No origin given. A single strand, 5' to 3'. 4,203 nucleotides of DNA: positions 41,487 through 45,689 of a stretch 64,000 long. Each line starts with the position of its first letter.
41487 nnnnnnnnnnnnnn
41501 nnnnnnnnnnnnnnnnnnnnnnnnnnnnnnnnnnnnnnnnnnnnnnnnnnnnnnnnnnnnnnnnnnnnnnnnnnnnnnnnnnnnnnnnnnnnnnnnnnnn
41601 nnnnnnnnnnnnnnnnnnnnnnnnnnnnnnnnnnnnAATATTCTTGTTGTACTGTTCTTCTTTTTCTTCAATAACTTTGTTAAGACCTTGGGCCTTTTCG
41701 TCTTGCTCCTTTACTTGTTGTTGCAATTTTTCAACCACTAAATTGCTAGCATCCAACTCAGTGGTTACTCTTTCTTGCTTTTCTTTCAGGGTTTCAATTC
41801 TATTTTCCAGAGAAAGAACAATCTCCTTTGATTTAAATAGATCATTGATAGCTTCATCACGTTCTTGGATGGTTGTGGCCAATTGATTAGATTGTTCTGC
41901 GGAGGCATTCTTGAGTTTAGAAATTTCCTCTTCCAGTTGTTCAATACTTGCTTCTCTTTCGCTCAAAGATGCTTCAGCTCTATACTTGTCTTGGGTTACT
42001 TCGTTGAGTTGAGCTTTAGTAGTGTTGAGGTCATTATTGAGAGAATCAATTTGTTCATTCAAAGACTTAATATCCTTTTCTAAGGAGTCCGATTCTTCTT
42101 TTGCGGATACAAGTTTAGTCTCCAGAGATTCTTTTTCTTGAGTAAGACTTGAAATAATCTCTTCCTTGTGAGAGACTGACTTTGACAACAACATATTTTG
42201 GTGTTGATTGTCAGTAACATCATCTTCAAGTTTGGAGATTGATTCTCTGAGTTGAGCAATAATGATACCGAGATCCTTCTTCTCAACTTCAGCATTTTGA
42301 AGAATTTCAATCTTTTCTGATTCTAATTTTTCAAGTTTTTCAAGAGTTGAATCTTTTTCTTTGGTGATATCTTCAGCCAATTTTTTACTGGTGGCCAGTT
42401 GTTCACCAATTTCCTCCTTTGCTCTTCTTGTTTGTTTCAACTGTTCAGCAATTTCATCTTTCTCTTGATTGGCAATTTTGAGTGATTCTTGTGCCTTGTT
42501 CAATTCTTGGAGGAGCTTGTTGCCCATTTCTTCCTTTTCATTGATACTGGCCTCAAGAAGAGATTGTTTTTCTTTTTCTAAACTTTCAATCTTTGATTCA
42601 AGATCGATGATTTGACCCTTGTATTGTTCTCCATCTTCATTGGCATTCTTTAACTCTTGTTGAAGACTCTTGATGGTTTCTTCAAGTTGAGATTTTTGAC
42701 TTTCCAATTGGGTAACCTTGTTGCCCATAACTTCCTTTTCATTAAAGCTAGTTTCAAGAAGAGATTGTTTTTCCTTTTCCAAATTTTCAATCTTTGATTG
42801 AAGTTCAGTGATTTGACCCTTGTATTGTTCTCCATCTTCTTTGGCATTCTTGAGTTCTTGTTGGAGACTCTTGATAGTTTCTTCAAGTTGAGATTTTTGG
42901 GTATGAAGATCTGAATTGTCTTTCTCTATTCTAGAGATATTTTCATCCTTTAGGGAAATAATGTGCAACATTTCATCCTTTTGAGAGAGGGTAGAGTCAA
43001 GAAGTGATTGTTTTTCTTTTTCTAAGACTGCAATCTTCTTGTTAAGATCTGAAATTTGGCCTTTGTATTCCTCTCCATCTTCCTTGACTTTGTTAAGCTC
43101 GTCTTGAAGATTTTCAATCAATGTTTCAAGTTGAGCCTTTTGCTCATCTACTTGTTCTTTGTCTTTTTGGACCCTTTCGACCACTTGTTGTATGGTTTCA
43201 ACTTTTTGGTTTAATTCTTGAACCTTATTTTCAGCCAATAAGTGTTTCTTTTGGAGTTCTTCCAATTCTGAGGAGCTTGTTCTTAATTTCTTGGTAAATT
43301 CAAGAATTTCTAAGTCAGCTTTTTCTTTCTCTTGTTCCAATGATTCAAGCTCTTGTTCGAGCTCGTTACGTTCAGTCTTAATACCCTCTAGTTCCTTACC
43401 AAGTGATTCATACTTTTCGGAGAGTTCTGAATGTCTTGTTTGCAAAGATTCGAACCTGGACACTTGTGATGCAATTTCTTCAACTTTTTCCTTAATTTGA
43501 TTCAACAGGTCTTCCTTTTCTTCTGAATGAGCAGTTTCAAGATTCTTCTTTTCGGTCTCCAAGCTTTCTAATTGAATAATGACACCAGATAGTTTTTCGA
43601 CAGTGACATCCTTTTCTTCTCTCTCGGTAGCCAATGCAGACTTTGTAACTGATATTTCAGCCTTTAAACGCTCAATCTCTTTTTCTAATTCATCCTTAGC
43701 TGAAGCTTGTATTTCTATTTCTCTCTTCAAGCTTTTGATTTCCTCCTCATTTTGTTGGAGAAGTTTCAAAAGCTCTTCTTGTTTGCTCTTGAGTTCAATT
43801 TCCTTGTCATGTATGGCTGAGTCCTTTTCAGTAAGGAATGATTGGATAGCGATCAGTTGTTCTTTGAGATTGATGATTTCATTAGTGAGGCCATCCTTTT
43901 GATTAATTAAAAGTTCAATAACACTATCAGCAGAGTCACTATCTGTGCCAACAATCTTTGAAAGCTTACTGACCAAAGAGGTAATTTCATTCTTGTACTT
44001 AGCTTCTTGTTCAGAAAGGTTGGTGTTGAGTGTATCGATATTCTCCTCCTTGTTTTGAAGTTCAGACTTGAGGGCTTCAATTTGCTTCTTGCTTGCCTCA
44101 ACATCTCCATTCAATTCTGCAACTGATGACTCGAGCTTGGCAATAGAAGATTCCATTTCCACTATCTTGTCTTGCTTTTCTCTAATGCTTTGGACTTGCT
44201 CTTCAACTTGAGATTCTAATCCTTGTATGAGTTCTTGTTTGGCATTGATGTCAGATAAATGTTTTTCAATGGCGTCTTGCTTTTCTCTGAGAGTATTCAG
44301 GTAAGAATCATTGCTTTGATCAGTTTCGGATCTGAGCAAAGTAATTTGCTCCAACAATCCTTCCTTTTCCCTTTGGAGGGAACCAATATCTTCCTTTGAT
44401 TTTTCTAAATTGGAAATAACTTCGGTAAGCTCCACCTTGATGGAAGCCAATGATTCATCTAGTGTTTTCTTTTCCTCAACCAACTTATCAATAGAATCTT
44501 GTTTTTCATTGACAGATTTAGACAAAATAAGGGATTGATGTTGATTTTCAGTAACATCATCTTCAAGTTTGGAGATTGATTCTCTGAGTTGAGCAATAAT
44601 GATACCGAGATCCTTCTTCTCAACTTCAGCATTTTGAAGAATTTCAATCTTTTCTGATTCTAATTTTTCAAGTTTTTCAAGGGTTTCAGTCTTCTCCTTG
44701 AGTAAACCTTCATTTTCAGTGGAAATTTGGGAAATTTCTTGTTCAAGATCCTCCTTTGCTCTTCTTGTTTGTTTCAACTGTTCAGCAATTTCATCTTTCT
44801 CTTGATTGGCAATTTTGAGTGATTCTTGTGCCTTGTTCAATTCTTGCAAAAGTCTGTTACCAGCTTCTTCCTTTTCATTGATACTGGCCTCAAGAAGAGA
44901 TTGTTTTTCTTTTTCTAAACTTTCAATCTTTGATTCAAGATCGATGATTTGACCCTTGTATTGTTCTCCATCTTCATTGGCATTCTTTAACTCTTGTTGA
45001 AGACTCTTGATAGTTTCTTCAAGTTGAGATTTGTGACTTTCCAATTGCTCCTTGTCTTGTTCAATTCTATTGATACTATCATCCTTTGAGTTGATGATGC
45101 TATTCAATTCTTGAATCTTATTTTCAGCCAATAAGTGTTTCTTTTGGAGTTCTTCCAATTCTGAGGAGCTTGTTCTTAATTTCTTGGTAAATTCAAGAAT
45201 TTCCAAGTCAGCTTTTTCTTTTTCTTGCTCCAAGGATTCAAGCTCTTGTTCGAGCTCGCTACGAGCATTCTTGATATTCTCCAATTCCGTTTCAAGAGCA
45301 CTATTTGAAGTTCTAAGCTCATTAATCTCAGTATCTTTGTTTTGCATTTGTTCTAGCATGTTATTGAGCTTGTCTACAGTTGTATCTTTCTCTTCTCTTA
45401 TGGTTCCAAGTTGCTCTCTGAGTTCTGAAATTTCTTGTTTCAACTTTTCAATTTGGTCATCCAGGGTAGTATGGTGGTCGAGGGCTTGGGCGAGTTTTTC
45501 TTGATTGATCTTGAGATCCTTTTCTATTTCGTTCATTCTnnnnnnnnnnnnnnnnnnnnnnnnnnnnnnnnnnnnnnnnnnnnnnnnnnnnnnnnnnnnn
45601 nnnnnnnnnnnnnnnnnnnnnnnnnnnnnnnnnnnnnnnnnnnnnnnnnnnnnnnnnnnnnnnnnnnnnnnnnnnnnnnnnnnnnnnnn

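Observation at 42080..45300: Very recent intragenic duplications (near 100% nucleotide identity) within the giant coiled-coil exon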

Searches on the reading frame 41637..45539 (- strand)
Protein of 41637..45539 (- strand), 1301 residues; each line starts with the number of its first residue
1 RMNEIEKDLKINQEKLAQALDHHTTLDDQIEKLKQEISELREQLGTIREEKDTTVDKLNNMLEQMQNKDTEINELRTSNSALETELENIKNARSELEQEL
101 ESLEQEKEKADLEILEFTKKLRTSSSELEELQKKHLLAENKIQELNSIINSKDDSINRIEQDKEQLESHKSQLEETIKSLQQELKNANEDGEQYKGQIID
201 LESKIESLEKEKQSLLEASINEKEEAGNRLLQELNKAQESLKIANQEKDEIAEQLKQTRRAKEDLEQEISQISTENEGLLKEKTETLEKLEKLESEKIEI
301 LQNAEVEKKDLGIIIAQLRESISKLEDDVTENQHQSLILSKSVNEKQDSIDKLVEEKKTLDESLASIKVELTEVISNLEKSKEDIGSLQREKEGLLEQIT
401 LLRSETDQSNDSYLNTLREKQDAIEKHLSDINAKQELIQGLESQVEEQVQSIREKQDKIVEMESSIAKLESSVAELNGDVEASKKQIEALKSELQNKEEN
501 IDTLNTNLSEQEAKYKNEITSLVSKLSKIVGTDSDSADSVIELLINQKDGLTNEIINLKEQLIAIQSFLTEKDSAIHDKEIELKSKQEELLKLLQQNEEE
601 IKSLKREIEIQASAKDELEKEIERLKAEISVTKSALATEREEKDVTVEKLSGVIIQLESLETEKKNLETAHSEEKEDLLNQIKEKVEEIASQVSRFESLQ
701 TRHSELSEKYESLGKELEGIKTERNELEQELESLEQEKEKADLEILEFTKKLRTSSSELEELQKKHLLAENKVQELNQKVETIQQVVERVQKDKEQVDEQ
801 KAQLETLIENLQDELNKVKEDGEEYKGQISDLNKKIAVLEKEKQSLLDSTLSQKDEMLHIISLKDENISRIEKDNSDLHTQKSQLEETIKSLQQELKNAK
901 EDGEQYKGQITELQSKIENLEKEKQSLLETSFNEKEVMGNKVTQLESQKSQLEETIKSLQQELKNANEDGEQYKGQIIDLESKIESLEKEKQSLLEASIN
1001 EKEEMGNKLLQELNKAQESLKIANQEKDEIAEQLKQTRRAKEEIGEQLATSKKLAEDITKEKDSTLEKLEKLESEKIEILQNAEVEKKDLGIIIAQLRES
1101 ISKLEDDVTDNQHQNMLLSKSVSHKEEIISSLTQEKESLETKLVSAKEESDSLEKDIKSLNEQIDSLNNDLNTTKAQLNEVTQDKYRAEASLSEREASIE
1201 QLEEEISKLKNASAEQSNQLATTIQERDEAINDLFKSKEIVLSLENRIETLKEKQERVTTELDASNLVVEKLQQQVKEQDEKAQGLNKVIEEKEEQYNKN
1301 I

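Call 31: find_homologous_proteins(query=window:41637-45539:-, max_evalue=1e-10)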
Query window:41637-45539:-: 8000 candidates shared short words with the query, none scored E <= 1e-10.

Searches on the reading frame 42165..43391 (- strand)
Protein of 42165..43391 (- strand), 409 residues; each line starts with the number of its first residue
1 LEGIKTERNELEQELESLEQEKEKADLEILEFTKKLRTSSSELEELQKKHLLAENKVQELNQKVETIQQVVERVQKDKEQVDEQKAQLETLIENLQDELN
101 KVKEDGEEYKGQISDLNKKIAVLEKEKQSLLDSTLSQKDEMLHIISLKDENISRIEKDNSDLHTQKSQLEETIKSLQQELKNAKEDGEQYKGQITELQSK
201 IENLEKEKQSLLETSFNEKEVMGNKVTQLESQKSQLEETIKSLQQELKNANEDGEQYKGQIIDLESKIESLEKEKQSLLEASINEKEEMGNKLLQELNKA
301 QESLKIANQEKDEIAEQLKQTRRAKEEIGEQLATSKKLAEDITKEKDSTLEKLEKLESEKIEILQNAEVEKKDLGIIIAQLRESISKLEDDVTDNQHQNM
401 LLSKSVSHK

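Call 41: find_related_loci(query=window:42165-43391:-, collection=metagenome_contigs, flank=10000)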
Query window:42165-43391:- (409 aa) in metagenome_contigs; peptide patterns used: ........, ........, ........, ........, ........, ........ (x = any residue, [..] = any of these).
120 stretches matched a pattern, but none encodes a relative of the query by tblastn (E <= 1e-3).
